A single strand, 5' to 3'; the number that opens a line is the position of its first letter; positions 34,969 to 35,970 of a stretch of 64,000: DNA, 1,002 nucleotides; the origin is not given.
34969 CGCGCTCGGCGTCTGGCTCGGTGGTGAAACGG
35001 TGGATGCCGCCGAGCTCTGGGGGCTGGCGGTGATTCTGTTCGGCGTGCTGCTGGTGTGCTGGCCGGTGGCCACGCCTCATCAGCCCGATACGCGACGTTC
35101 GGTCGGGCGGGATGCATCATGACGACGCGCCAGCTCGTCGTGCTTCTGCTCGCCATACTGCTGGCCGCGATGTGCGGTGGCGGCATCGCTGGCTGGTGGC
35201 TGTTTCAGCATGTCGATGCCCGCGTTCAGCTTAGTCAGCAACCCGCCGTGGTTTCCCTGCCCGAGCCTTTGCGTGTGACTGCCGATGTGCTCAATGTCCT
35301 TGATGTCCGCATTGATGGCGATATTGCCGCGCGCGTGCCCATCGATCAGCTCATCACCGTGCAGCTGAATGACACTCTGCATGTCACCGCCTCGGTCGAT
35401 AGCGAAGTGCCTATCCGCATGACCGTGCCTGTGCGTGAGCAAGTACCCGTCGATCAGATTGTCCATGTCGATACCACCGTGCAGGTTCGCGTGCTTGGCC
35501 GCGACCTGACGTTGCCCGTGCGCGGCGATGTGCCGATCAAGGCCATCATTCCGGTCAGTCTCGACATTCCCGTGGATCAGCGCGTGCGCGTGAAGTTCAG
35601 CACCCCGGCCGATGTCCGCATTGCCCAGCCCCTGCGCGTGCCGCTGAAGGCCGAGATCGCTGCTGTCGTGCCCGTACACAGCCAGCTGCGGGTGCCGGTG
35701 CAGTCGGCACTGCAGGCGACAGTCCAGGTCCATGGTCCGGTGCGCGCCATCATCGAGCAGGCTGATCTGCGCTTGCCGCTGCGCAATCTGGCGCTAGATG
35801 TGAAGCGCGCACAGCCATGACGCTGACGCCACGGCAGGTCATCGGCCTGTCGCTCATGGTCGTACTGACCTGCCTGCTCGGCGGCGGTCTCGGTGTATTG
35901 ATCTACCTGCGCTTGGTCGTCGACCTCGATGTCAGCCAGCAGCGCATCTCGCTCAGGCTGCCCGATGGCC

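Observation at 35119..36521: Translationally coupled pair of paralogous membrane-anchored proteins of no recognisable family, chained to an EamA exporter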

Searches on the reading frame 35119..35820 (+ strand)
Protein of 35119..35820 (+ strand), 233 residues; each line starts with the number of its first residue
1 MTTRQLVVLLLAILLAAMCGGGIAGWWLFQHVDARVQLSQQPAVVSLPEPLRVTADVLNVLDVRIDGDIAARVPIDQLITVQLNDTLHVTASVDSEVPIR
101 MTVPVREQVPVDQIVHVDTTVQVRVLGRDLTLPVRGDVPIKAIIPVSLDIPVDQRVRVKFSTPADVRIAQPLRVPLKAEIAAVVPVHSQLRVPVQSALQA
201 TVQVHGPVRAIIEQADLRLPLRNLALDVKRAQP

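Call 6: search_protein_families(library=pfam, proteins=[window:35119-35820:+], max_evalue=1)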
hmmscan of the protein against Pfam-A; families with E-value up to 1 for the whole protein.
window:35119-35820:+ (233 aa): 1 family
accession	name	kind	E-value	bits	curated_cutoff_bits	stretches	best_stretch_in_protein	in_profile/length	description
PF08482.15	HrpB_C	-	0.063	14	25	0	137-203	33-104/133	ATP-dependent helicase C-terminal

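Call 7: search_protein_families(library=ncbifam, proteins=[window:35119-35820:+], max_evalue=1)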
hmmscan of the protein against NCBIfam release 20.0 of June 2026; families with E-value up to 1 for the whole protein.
window:35119-35820:+ (233 aa): 1 family
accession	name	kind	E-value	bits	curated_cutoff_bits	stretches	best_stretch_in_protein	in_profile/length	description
NF005435.1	PRK07021.1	equivalog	0.0044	16.9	131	1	3-60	6-64/157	flagellar basal body-associated protein FliL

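Call 9: find_homologous_proteins(query=window:35119-35820:+, max_evalue=0.001)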
Query window:35119-35820:+ (233 aa): 29 proteins with E <= 0.001 among 1586 candidates.
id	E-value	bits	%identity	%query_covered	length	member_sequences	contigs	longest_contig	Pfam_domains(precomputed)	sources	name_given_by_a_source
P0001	4.0e-108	378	83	99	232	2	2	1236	-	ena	-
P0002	2.5e-104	366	78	100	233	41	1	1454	-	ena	-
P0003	1.6e-99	350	76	100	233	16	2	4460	-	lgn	-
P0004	4.2e-92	326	70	100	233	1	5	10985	-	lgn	-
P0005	5.9e-85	303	63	91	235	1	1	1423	-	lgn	-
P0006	1.2e-84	302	62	99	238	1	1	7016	-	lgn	-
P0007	4.3e-84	300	64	94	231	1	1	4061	-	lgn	-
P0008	4.9e-84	300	65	90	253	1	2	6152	-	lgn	-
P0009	3.0e-83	297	61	97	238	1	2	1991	-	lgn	-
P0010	3.0e-81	291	60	98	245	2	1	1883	-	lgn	-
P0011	2.2e-80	288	61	91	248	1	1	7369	-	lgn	-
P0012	5.1e-80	286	60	98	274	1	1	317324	-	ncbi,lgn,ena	-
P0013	2.7e-78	281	60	97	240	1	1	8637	-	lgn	-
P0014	7.6e-75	270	56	98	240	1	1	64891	-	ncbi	-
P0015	5.2e-73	264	60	87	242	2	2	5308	-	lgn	-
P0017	1.4e-66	243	50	91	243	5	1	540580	-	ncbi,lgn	-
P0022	1.0e-64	237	51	94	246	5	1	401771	-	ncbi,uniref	ncbi:hypothetical protein [Aquirhabdus sp.]|uniref:hypothetical protein n=1 Tax=Aquirhabdus sp. TaxI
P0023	1.8e-64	236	51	86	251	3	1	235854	-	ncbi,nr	ncbi:MAG: hypothetical protein E6R07_05165 [Nevskiaceae bacterium]|nr:MAG: hypothetical protein E6R0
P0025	1.1e-57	214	49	95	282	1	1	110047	-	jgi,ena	jgi:hypothetical protein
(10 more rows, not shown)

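Call 11: search_solved_structures(query=window:35119-35820:+, max_evalue=10)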
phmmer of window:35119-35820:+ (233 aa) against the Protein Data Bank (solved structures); distinct sequences matched with E-value up to 10: 1.
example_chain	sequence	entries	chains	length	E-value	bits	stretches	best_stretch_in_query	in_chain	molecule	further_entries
1xo8_A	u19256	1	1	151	1.2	12.3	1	81-197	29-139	At1g01470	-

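Call 13: find_encoding_contigs(protein=P0012, flank=6000, max_places=2)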
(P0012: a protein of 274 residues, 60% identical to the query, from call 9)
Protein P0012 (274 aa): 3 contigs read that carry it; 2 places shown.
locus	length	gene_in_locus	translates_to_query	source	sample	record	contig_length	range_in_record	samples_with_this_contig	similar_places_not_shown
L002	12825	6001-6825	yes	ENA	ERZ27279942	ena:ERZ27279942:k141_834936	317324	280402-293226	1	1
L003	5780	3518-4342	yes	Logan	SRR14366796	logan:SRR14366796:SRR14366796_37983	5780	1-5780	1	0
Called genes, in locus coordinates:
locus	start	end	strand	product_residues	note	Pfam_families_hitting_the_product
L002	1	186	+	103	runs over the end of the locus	PF00829:Ribosomal_L21p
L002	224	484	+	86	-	PF01016:Ribosomal_L27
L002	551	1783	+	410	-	PF01018:GTP1_OBG, PF01926:MMR_HSR1, PF02421:FeoB_N (weak)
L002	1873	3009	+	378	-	PF00696:AA_kinase, PF01472:PUA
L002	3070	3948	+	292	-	PF00892:EamA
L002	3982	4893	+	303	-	PF25539:Bestrophin_2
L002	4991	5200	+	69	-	-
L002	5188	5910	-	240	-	PF00027:cNMP_binding, PF13545:HTH_Crp_2, PF00325:Crp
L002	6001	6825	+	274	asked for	-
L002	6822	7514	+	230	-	-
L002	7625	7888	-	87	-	PF01649:Ribosomal_S20p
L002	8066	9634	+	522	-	PF03023:MurJ, PF01554:MatE (faint), PF13440:Polysacc_synt_3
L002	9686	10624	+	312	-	PF06574:FAD_syn, PF01687:Flavokinase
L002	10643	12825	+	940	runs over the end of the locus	PF00133:tRNA-synt_1, PF01406:tRNA-synt_1e (faint), PF01921:tRNA-synt_1f (faint), PF09334:tRNA-synt_1g, PF13603:tRNA-synt_1_2 (weak), PF08264:Anticodon_1, PF06827:zf-FPG_IleRS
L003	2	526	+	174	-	?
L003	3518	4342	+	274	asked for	-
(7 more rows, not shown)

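Call 14: find_encoding_contigs(protein=P0022, flank=6000, max_places=2)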
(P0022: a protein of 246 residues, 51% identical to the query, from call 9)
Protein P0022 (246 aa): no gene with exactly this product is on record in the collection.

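Call 15: find_encoding_contigs(protein=P0017, flank=6000, max_places=1)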
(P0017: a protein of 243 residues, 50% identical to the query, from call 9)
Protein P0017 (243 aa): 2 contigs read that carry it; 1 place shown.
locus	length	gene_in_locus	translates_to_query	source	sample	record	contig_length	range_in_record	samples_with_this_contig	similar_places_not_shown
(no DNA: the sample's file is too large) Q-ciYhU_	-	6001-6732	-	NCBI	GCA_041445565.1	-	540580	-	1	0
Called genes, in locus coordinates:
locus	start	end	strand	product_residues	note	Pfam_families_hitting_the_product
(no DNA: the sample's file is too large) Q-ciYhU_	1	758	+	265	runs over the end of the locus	PF01925:TauE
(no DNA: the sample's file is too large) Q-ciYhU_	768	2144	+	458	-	PF13241:NAD_binding_7, PF14824:Sirohm_synth_M (weak), PF10414:CysG_dimeriser, PF00590:TP_methylase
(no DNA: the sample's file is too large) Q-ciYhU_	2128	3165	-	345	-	PF12625:Arabinose_bd, PF12833:HTH_18, PF00165:HTH_AraC (weak)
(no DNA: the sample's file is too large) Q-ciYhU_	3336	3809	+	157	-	PF14110:DUF4282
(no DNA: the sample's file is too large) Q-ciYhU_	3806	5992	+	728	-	PF06980:DUF1302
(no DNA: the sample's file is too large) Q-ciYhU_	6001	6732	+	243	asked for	-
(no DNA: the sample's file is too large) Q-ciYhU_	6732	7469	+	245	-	-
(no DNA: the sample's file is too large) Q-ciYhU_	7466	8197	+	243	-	PF14337:Abi_alpha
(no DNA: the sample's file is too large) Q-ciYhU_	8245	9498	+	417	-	PF04286:DUF445 (weak)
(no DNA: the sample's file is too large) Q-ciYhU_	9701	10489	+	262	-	PF17131:TP_0789-like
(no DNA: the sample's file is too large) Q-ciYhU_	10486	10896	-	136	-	PF12680:SnoaL_2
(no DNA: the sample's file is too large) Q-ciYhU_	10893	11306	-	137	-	-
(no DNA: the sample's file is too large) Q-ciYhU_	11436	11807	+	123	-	PF14248:DUF4345, PF14087:DUF4267 (weak)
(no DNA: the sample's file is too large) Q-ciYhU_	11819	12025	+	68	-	-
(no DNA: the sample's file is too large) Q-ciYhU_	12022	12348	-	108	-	-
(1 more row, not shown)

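Call 16: find_encoding_contigs(protein=P0023, flank=6000, max_places=1)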
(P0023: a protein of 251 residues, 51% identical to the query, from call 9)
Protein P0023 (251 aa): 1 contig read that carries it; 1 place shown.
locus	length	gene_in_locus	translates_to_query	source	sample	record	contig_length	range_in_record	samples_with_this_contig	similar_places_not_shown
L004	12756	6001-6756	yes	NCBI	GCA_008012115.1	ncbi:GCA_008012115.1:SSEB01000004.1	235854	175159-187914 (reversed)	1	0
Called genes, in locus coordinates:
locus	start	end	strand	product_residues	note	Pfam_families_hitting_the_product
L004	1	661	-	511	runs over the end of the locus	PF07992:Pyr_redox_2 (weak), PF00070:Pyr_redox (faint), PF00890:FAD_binding_2 (weak), PF01266:DAO, PF01494:FAD_binding_3 (faint), PF01593:Amino_oxidase, PF12831:FAD_oxidored (weak), PF13450:NAD_binding_8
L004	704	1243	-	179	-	-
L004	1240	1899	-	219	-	PF00440:TetR_N, PF17940:TetR_C_31, PF13977:TetR_C_6 (weak)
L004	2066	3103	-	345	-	PF12625:Arabinose_bd, PF12833:HTH_18, PF00165:HTH_AraC (weak)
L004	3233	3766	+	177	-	PF14110:DUF4282 (weak)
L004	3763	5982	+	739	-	PF06980:DUF1302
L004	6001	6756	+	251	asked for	-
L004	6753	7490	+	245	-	-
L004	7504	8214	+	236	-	PF14337:Abi_alpha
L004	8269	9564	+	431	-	PF04286:DUF445 (faint)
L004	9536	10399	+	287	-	PF17131:TP_0789-like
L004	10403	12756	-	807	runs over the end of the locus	PF03009:GDPD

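Call 17: find_encoding_contigs(protein=P0025, flank=6000, max_places=1)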
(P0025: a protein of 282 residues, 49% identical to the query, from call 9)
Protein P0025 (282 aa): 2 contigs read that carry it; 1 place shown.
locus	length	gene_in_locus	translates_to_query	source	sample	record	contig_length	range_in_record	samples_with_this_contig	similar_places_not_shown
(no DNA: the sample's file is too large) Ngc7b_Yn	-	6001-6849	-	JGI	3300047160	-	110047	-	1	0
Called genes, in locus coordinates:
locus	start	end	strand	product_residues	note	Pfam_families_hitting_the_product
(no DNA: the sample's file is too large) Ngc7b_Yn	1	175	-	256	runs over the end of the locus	PF05988:DUF899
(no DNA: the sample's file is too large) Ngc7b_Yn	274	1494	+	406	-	-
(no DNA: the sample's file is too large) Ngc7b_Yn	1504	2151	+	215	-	PF08450:SGL (faint), PF05096:Glu_cyclase_2 (faint), PF03413:PepSY (faint), PF16819:DUF5074 (weak), PF21959:DUF6923 (faint)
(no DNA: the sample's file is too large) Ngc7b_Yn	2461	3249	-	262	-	PF17131:TP_0789-like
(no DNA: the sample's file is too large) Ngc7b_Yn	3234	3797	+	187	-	PF14110:DUF4282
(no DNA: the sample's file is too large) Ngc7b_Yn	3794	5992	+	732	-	PF06980:DUF1302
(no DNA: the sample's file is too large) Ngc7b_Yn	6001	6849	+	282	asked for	-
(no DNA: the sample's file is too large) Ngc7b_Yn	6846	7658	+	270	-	-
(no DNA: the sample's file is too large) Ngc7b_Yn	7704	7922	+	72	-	-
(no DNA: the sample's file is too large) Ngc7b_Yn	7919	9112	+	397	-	-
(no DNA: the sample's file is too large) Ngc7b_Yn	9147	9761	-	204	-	-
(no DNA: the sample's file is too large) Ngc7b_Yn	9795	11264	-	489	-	PF00487:FA_desaturase, PF00301:Rubredoxin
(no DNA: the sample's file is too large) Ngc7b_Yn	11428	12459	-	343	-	PF12625:Arabinose_bd, PF00165:HTH_AraC (faint), PF12833:HTH_18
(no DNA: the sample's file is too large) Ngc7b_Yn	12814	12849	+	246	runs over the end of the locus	PF14337:Abi_alpha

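Call 18: find_encoding_contigs(protein=P0014, flank=6000, max_places=1)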
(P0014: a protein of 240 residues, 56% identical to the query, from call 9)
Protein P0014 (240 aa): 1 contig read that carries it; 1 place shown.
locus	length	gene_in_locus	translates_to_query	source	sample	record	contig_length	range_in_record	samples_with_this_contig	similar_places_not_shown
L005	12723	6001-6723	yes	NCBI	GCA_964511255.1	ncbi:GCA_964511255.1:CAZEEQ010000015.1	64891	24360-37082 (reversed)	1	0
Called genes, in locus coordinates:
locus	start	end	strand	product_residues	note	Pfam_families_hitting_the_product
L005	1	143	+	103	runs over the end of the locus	PF00829:Ribosomal_L21p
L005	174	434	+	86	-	PF01016:Ribosomal_L27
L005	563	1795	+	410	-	PF01018:GTP1_OBG, PF01926:MMR_HSR1, PF02421:FeoB_N (weak)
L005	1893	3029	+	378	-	PF00696:AA_kinase, PF01472:PUA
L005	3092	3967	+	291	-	PF00892:EamA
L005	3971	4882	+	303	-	PF25539:Bestrophin_2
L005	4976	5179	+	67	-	-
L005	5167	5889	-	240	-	PF00027:cNMP_binding, PF13545:HTH_Crp_2, PF00325:Crp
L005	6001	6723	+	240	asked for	-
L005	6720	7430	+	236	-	-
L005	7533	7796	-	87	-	PF01649:Ribosomal_S20p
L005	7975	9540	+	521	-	PF01554:MatE (faint), PF03023:MurJ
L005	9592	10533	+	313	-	PF06574:FAD_syn, PF01687:Flavokinase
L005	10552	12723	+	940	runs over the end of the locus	PF00133:tRNA-synt_1, PF01406:tRNA-synt_1e (faint), PF09334:tRNA-synt_1g, PF13603:tRNA-synt_1_2, PF08264:Anticodon_1, PF06827:zf-FPG_IleRS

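Call 21: find_homologous_proteins(query=A1, max_evalue=0.001)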
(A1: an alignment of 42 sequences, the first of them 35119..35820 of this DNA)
Query A1 (42 sequences) (233 aa, profile of the alignment): 35 proteins with E <= 0.001 among 8000 candidates.
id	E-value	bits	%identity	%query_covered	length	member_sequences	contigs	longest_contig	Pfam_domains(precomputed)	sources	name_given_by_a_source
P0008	5.6e-100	352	65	90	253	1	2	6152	-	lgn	-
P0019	3.7e-98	346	52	90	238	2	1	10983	-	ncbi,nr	ncbi:MAG TPA: hypothetical protein VFM56_10840 [Solimonas sp.]|nr:hypothetical protein [Solimonas sp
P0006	6.9e-98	345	62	99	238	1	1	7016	-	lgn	-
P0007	1.5e-97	344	64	94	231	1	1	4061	-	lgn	-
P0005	4.5e-96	339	63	91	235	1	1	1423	-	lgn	-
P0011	1.8e-95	337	61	91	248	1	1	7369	-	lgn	-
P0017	1.8e-95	337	50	91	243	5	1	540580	-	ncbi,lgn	-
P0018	2.0e-95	337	50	91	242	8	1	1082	-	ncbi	-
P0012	1.5e-94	334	60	98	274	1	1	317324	-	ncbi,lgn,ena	-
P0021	3.2e-94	333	52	94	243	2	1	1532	-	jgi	-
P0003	3.4e-93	329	76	100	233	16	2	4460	-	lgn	-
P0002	9.4e-93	328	78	100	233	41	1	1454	-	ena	-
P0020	1.2e-92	328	51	95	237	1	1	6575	-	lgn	-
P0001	1.4e-92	327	83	99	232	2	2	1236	-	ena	-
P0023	2.0e-92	327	51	86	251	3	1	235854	-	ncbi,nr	ncbi:MAG: hypothetical protein E6R07_05165 [Nevskiaceae bacterium]|nr:MAG: hypothetical protein E6R0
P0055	3.2e-54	202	35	89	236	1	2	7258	-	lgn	-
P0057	2.4e-5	42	36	47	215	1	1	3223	-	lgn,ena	-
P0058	3.3e-5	41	26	57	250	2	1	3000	-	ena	-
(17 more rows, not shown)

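Call 27: find_related_loci(query=A1, collection=genome_contigs, flank=8000)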
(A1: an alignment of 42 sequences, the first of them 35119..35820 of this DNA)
Query A1 (233 aa) in genome_contigs; peptide patterns used: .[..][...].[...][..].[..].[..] (x = any residue, [..] = any of these).
67 stretches matched a pattern; 34 encode a relative of the query (tblastn E <= 1e-3); 33 distinct loci.
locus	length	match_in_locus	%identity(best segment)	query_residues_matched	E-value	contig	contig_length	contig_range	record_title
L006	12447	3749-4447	98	1-233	4e-143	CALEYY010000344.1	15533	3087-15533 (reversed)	MAG TPA_asm: uncultured Moraxellaceae bacterium isolate SRR6231202_bin.45_CONCOCT_v1.1_MAG genome assembly, contig: ERZ6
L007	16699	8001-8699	91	1-233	2e-126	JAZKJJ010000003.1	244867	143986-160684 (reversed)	MAG: Pseudomonadota bacterium isolate ADI_DC_SW_02_SPN_11032020-bin100_1 DCSW02SPN_B100_1_000000000003, whole genome sho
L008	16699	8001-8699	89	1-233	2e-121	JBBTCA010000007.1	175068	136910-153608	MAG: Pseudomonadota bacterium isolate H32-bin011_1 H32_bin011_1_000000000007, whole genome shotgun sequence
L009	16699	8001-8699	79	1-233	8e-114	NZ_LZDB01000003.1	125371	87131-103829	Perlucidibaca aquatica strain BK296 contig_3, whole genome shotgun sequence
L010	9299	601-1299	78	1-233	8e-114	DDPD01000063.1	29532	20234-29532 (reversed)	MAG TPA_asm: Moraxellaceae bacterium UBA2477 UBA2477_contig_138, whole genome shotgun sequence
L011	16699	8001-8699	49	1-232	4e-72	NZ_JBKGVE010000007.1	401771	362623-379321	MAG: Aquirhabdus sp. isolate UTK.bins.188 k141_1820195, whole genome shotgun sequence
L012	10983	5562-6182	53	20-226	5e-69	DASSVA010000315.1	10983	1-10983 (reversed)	MAG TPA_asm: Solimonas sp. isolate SMAG_U581 k141_382264, whole genome shotgun sequence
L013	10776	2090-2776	51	4-232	2e-68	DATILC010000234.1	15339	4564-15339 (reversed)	MAG TPA_asm: Solimonas sp. isolate SMAG_U15734 k141_123962, whole genome shotgun sequence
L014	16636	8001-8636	50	5-216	4e-68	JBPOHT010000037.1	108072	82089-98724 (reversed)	MAG: Pseudomonadota bacterium isolate MAG_258 c_000000382864, whole genome shotgun sequence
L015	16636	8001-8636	50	5-216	1e-67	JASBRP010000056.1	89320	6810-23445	MAG: Solimonas sp. isolate BWSM_106 k141_1424170, whole genome shotgun sequence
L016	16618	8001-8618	51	27-232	1e-67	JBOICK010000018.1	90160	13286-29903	MAG: Stenotrophobium sp. isolate TC-S_metawrap_bin.142 k127_1287682, whole genome shotgun sequence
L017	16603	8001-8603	51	26-226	3e-66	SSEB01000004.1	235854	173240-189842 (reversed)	MAG: Nevskiaceae bacterium isolate Bin_35_3 c_000000067510, whole genome shotgun sequence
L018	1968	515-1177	47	9-226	2e-66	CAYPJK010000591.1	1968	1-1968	MAG TPA_asm: uncultured Nevskia sp. isolate SRP237561_co1_159 genome assembly, contig: NODE_152209_length_1968_cov_4.326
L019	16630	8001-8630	48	8-216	2e-59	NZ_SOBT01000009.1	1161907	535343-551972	Panacagrimonas perspica strain DSM 26377 Ga0244566_102, whole genome shotgun sequence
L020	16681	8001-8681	44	2-228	4e-63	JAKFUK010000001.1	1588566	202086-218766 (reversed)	MAG: Nevskia sp. isolate D1_Bin_22 D1_0000001, whole genome shotgun sequence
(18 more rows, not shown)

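Call 33: predict_structure(alignment_id=A1)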
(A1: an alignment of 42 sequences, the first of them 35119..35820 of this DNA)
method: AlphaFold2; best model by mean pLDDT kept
length: 233 residues; sequences in the alignment: 42
mean_pLDDT: 63.7   pTM: 0.29
mean pLDDT of the five models: 63.7, 61.2, 61.1, 60.4, 57.3
residues with pLDDT >= 90: 26; 70-90: 62; 50-70: 72; < 50: 73
segments of 3 or more residues with pLDDT < 50: 52-66, 68-83, 172-177, 179-182, 184-202, 226-233
pLDDT, mean of each block of 10 residues (from residue 1): 92 97 87 70 57 37 43 43 51 61 81 88 86 88 82 66 54 44 43 37 55 58 53 37
secondary structure, 60 per line:
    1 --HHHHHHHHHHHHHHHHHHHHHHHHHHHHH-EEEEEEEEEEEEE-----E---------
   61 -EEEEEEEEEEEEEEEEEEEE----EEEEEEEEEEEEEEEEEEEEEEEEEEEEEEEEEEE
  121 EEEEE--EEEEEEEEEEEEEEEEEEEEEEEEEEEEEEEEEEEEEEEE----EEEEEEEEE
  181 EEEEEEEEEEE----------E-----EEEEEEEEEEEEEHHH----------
elements in order: H3-31 E33-45 E62-81 E86-125 E128-167 E172-191 E208-220

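Call 34: search_protein_representatives(alignment_id=A1)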
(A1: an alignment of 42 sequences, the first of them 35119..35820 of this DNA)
Query: 42 sequences, 237 profile positions. Proteins with E-value up to 0.001 (for the whole library): 507; up to 1e-10: 245; up to 1e-30: 91. The best 150 are listed.
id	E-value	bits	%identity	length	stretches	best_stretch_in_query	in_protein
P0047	5.6e-83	294.2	-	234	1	3-230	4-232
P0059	4.0e-80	284.9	-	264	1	7-235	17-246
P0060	7.1e-78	277.5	-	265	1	7-234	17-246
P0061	2.9e-74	265.7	-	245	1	10-234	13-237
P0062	3.0e-74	265.6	-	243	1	15-234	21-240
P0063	8.6e-74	264.1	-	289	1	4-233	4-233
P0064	1.4e-70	253.6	-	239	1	7-229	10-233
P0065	5.6e-68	245.1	-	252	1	6-232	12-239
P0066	6.9e-68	244.8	-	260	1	7-233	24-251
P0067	2.8e-67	242.8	-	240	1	7-232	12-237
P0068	3.1e-65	236.1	-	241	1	4-234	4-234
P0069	1.6e-64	233.8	-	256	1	4-232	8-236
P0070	2.0e-63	230.2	-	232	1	9-231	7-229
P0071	3.8e-63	229.3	-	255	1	8-234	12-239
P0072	1.2e-57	211.3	-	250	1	9-233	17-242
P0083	2.0e-53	197.5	-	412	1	4-234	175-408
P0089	2.1e-52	194.1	-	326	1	16-233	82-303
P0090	3.4e-52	193.4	-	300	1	7-231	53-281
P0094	1.3e-50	188.2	-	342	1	9-232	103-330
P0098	6.4e-50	186.0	-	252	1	9-231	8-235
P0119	5.5e-44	166.6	-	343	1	8-228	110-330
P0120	6.4e-44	166.4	-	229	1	9-229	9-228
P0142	8.0e-33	130.0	-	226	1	4-232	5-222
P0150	4.2e-30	121.1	-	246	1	8-226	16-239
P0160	4.9e-28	114.4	-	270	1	10-231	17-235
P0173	2.0e-25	105.8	-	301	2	9-158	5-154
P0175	4.3e-25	104.7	-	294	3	4-158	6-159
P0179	9.8e-25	103.5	-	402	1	7-223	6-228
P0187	3.6e-24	101.7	-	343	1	6-212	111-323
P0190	1.1e-23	100.0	-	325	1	38-211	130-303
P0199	3.1e-22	95.4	-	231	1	6-222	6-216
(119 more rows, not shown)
